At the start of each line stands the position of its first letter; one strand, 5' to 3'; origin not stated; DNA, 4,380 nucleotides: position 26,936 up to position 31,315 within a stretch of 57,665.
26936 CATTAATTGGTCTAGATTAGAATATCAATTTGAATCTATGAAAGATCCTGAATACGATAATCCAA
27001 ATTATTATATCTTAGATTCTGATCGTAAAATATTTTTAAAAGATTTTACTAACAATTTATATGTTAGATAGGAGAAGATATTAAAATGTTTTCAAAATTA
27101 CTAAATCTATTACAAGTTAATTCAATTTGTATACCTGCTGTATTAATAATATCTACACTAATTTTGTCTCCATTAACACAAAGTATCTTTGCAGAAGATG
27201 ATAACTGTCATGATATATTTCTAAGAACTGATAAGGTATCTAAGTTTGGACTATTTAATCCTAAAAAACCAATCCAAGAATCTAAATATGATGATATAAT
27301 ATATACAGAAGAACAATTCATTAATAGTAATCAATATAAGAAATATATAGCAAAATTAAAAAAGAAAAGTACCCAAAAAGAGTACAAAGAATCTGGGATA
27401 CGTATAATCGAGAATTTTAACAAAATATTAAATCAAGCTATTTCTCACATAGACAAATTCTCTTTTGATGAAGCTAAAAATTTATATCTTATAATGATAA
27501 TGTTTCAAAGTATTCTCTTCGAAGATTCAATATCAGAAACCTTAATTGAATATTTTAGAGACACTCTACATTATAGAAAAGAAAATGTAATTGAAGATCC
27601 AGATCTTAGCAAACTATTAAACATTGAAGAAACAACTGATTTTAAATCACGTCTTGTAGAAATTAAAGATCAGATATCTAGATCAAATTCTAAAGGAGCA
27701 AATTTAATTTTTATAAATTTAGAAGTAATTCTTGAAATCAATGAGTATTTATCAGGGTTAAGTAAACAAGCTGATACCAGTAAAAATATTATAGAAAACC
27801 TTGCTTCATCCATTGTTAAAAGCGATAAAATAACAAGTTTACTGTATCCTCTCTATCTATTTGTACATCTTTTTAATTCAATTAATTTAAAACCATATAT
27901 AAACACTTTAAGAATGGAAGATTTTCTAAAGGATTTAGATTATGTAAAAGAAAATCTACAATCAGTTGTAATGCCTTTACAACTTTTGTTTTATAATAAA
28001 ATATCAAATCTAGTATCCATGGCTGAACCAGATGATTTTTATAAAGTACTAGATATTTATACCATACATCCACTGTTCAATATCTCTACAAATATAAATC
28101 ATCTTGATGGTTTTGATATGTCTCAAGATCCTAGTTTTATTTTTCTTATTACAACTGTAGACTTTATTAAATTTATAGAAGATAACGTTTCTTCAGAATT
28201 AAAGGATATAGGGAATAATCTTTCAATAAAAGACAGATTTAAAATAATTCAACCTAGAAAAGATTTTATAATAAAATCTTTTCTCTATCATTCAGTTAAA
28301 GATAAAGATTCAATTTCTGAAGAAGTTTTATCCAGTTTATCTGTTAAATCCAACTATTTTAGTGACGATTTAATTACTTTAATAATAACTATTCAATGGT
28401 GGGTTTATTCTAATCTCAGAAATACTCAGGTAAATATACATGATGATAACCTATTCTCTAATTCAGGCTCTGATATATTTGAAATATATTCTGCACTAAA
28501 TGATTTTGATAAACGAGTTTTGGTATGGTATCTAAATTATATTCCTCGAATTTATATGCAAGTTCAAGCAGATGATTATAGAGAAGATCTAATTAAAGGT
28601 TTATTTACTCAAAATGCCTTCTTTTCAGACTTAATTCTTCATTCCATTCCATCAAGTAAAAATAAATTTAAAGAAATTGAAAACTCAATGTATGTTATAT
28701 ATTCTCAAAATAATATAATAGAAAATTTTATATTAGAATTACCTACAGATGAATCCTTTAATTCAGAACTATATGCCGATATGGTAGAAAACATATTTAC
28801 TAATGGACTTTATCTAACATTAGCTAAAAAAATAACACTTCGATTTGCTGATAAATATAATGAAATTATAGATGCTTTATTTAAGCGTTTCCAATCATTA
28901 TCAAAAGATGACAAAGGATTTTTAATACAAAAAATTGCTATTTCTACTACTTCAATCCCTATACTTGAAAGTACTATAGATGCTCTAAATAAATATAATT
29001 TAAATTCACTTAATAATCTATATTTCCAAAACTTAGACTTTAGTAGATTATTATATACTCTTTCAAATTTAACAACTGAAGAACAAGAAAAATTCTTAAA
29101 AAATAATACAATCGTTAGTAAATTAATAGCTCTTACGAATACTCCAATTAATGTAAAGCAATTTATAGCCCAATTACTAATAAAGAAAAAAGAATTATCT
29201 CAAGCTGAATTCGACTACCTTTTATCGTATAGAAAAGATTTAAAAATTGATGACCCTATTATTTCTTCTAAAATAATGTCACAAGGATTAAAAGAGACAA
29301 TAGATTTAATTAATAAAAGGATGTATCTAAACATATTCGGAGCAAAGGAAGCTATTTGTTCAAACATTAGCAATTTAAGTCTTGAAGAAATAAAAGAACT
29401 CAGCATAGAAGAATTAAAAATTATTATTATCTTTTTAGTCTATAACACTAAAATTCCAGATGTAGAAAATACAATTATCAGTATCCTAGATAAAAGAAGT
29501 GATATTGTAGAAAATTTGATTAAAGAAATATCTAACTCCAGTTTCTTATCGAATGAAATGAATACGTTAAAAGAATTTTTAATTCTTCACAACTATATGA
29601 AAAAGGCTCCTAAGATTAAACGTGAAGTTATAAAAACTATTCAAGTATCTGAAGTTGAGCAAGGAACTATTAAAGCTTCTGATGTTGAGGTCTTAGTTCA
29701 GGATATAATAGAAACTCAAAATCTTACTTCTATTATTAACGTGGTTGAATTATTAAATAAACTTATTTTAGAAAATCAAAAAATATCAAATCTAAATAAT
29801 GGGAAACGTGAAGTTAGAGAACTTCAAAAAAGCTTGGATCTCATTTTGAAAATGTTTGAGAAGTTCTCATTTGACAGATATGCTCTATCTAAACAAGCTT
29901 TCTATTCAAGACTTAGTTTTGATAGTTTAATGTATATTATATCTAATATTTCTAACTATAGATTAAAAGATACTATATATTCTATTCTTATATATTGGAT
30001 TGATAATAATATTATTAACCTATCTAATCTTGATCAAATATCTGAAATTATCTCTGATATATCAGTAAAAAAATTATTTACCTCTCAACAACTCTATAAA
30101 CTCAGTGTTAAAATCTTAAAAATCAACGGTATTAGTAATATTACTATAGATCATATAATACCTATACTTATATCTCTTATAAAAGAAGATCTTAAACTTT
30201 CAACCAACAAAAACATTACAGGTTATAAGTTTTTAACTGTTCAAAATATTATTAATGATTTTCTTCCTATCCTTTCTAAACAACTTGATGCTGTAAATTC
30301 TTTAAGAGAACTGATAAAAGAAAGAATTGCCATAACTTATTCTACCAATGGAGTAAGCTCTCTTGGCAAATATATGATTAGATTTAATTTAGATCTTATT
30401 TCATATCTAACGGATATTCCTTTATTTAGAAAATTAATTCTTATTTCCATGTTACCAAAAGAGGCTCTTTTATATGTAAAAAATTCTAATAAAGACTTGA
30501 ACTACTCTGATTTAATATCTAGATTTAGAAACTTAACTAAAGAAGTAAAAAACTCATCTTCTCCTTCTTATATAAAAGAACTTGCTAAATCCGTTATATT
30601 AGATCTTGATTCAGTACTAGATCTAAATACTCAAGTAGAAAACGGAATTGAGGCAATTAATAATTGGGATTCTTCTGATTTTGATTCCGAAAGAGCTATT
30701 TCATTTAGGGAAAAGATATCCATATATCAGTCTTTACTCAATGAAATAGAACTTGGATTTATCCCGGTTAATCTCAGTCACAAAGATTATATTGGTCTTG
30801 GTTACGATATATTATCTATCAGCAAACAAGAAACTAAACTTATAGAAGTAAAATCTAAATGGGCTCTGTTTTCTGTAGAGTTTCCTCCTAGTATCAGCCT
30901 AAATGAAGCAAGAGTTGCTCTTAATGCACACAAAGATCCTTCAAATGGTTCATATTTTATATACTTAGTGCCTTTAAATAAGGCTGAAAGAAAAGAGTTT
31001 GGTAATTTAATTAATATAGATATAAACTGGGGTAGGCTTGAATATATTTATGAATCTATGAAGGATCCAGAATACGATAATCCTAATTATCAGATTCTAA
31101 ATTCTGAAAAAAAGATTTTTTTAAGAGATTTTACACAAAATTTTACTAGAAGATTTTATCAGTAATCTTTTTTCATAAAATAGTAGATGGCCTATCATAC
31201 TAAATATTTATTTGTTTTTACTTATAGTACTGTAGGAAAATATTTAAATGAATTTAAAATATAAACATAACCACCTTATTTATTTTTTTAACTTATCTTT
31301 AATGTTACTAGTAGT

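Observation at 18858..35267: Head-to-tail array of four ~1,340-1,380-aa signal-bearing paralogs with a nuclease-fold C-terminus: candidate undescribed system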

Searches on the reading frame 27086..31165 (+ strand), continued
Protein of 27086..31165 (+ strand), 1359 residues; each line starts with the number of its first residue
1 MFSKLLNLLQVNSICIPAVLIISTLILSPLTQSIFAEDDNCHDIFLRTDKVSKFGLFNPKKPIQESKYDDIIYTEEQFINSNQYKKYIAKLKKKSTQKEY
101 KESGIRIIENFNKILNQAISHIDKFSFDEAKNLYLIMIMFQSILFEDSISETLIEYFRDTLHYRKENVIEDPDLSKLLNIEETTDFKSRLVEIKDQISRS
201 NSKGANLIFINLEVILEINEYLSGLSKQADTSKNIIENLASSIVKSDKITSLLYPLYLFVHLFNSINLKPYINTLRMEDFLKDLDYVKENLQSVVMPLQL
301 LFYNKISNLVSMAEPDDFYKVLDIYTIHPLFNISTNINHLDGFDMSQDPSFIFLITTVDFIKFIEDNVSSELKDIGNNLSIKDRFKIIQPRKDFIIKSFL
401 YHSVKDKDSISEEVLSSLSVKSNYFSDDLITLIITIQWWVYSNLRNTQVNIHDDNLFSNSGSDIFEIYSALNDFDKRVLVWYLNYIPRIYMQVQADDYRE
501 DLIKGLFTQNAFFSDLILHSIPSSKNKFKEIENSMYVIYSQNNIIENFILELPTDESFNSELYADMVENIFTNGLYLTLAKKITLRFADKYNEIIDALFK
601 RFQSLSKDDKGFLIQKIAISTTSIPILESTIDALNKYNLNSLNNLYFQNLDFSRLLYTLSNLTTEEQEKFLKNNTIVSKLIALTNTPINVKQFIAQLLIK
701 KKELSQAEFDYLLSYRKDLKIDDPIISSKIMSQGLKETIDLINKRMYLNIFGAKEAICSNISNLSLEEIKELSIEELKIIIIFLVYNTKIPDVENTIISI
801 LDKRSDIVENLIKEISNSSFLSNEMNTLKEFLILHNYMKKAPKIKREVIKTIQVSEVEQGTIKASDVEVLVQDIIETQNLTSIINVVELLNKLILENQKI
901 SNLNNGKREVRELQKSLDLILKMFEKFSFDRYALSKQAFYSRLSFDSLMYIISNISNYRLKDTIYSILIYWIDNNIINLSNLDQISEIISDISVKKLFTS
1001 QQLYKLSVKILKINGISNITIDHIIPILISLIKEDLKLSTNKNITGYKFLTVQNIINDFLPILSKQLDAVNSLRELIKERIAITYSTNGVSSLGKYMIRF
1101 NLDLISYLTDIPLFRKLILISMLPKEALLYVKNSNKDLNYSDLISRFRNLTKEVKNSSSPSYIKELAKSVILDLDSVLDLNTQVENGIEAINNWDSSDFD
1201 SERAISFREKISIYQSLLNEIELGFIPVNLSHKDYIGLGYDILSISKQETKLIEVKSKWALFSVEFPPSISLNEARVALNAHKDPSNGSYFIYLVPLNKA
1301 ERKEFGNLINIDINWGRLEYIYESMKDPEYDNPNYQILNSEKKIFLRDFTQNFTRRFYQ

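Call 109: search_protein_families(library=pfam, proteins=[L003:3-809:-, L009:16815-17798:-, L009:5447-9568:-, L004:312-1238:-, L009:14249-15652:+, L009:15715-16770:+, L010:12588-13259:+], max_evalue=0.01)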
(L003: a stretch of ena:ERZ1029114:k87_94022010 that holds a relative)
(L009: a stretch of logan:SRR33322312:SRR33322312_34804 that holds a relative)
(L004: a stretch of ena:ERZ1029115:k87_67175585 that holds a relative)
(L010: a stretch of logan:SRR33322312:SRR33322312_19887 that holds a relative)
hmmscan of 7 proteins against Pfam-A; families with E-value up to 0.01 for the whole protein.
L003:3-809:- (269 aa): 1 family
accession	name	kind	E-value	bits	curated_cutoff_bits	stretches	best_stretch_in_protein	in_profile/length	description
PF19672.4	DUF6175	-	0.0019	17.8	23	1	41-139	134-232/293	Family of unknown function (DUF6175)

L009:16815-17798:- (327 aa): 3 families
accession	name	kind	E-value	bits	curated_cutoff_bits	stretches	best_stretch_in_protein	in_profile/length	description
PF00005.33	ABC_tran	-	1.2e-21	78.2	25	1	2-117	28-136/137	ABC transporter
PF17912.7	OB_MalK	-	5.6e-10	40.4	27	1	191-247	1-53/53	MalK OB fold domain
PF08402.16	TOBE_2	-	2.8e-05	24.6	21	1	241-314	2-76/76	TOBE domain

L009:5447-9568:- (1373 aa): 0 families

L004:312-1238:- (308 aa): 0 families

L009:14249-15652:+ (467 aa): 1 family
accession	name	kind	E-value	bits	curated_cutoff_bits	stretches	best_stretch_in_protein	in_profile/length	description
PF13020.12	NOV_C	-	1.9e-07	31.5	22.1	1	355-413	27-79/91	Protein NO VEIN, C-terminal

L009:15715-16770:+ (351 aa): 2 families
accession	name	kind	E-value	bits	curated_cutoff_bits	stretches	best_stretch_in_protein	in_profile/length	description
PF00089.32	Trypsin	-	3.1e-18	66.8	20.6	2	31-162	4-134/220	Trypsin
PF13365.12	Trypsin_2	-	4.2e-12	47.4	27.6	1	56-259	1-144/144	Trypsin-like peptidase domain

L010:12588-13259:+ (224 aa): 1 family
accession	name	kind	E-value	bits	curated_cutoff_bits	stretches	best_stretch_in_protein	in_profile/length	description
PF00155.27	Aminotran_1_2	-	1.4e-20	74.3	19.7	1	37-221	2-190/361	Aminotransferase class I and II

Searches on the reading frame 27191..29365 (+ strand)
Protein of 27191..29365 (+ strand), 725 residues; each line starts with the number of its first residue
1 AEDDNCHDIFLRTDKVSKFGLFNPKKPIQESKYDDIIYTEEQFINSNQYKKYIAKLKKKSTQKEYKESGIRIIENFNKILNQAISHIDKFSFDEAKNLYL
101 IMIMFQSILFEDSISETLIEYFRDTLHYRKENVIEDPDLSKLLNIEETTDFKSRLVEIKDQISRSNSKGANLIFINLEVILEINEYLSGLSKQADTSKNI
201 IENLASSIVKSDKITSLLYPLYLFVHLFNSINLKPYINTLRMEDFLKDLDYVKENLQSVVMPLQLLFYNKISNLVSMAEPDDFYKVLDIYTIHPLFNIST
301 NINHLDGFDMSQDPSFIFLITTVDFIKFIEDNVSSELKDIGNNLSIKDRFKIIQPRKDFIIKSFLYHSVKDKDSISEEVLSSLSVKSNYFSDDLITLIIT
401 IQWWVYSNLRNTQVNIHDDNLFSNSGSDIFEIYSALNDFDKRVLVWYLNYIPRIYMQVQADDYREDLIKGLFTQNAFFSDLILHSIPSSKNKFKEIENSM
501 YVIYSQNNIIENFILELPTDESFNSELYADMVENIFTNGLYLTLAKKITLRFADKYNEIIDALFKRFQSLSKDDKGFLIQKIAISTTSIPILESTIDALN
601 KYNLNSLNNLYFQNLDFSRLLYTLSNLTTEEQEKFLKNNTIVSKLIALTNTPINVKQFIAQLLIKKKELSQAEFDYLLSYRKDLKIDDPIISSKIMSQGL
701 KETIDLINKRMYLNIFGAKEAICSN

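Call 69: predict_structure(alignment_id=A6)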
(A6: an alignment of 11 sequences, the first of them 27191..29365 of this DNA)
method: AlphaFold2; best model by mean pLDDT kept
length: 725 residues; sequences in the alignment: 11
mean_pLDDT: 80.3   pTM: 0.75
mean pLDDT of the five models: 80.3, 78.9, 77.8, 76.4, 76.0
residues with pLDDT >= 90: 207; 70-90: 393; 50-70: 74; < 50: 51
segments of 3 or more residues with pLDDT < 50: 1-41, 298-306
pLDDT, mean of each block of 10 residues (from residue 1): 43 34 26 33 59 74 79 90 93 92 87 82 65 78 91 94 70 80 78 63 81 77 78 85 86 80 77 81 88 65 52 83 86 65 81 90 78 59 78 95 83 64 93 94 95 76 76 93 90 92 90 85 87 89 87 88 92 92 92 93 91 92 82 81 86 89 86 88 89 87 87 88 88
secondary structure, 60 per line:
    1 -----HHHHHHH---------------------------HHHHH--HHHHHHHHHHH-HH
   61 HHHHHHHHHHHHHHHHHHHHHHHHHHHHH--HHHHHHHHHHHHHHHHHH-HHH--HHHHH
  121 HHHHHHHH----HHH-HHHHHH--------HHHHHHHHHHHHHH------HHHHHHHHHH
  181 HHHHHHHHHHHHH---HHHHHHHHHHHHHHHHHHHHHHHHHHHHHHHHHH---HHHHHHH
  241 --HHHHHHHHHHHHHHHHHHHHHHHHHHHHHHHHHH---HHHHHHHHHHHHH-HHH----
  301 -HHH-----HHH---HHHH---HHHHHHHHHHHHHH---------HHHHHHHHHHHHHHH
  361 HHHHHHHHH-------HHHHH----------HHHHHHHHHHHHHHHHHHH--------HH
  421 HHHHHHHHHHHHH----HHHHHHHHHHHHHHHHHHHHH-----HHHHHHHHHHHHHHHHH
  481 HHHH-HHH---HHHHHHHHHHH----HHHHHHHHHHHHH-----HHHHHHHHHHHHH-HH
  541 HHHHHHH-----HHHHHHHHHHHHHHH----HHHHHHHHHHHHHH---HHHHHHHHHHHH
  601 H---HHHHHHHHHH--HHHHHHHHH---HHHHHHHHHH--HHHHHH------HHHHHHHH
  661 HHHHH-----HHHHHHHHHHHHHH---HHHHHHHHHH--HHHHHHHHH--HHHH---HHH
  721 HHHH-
elements in order (helices of 4 or more, strands of 3 or more residues): H6-12 H40-44 H47-57 H59-89 H92-109 H116-128 H137-142 H151-164 H171-193 H197-230 H234-240 H243-276 H280-292 H316-319 H323-336 H346-369 H377-381 H392-410 H419-433 H438-458 H464-484 H492-502 H507-519 H525-537 H539-547 H553-567 H572-585 H589-601 H605-614 H617-625 H629-638 H641-646 H653-665 H671-684 H688-697 H700-708 H711-714 H718-724

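Call 72: fold_search(model_id=the predicted structure, library=pdb)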
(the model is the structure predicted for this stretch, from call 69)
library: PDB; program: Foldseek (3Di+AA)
matches with E <= 10: 487; with E <= 0.001: 0
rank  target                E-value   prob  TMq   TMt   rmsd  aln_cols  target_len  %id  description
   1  4rv1_C                9.0e-03  0.99  0.15  0.22  16.6       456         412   11  Crystal Structure of Engineered Protein. Northeast Structural Genomics Consortium (NESG) Target OR497. (released 2014-12-10)
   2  8ga7                  1.7e-02  0.54  0.10  0.12  29.0       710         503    9  Geometrically programmable nanomaterial construction using regularized protein building blocks (released 2024-03-13)
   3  4rv1_A                1.9e-02  0.99  0.17  0.23  15.5       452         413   11  Crystal Structure of Engineered Protein. Northeast Structural Genomics Consortium (NESG) Target OR497. (released 2014-12-10)
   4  5nvr                  2.1e-02  0.72  0.14  0.11  34.8       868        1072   12  Crystal structure of the Rif1 N-terminal domain (RIF1-NTD) from Saccharomyces cerevisiae (released 2017-06-14)
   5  4rv1_D                3.5e-02  0.96  0.15  0.21  16.9       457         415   12  Crystal Structure of Engineered Protein. Northeast Structural Genomics Consortium (NESG) Target OR497. (released 2014-12-10)
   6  4rv1_F                4.1e-02  0.98  0.16  0.24  15.4       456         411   10  Crystal Structure of Engineered Protein. Northeast Structural Genomics Consortium (NESG) Target OR497. (released 2014-12-10)
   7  8fl2_NU               4.1e-02  0.96  0.21  0.19  20.7       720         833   14  Human nuclear pre-60S ribosomal subunit (State I1) (released 2023-07-12)
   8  9b3f_A                5.7e-02  0.91  0.22  0.19  22.5       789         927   11  Cryo-EM structure of yeast (Nap1)2-H2A-H2B-Kap114 (released 2024-11-27)
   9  4rv1_B                5.9e-02  0.96  0.15  0.22  15.9       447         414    9  Crystal Structure of Engineered Protein. Northeast Structural Genomics Consortium (NESG) Target OR497. (released 2014-12-10)
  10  5ufl_A                7.0e-02  0.47  0.13  0.16  22.6       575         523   12  Crystal structure of a CIP2A core domain (released 2017-02-15)
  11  8cws_A                7.2e-02  0.85  0.16  0.23  23.9       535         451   12  Accurate computational design of genetically encoded 3D protein crystals (released 2023-11-01)
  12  4c0o_B                8.3e-02  0.47  0.15  0.13  22.9       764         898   10  Transportin 3 in complex with phosphorylated ASF/SF2 (released 2014-01-22)
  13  7z8t_D                8.3e-02  0.30  0.11  0.08  30.5       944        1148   10  CAND1-SCF-SKP2 CAND1 engaged SCF rocked (released 2023-04-19)
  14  6qnx_A                8.6e-02  0.44  0.14  0.12  25.2       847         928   11  Structure of the SA2/SCC1/CTCF complex (released 2020-01-22)
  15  9hvq_Q                1.0e-01  0.20  0.09  0.08  26.7       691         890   10  Structure of the transcribing Pol II-DSIF-PAF-SPT6-RECQL5 complex (released 2025-07-16)
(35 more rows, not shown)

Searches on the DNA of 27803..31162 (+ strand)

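Call 80: search_rna_families(sources=[L002, L003, L004, L005, L006, L007, L008], threshold=gathering)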
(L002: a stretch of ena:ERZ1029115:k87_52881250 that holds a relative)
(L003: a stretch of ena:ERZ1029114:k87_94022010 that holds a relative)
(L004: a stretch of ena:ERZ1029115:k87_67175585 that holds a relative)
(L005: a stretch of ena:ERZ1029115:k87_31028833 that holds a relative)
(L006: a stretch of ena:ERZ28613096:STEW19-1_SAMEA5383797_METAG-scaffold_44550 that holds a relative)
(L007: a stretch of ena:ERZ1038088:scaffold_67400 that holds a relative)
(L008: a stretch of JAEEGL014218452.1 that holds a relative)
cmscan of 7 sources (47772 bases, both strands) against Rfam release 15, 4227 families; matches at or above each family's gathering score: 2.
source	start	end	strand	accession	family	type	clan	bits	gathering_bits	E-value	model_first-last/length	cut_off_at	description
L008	1605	1964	+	RF00023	tmRNA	Gene;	CL00001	140.4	47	4.5e-55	1-374/374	no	transfer-messenger RNA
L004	1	310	+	RF00023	tmRNA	Gene;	CL00001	102.6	47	4.3e-39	50-374/374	5'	transfer-messenger RNA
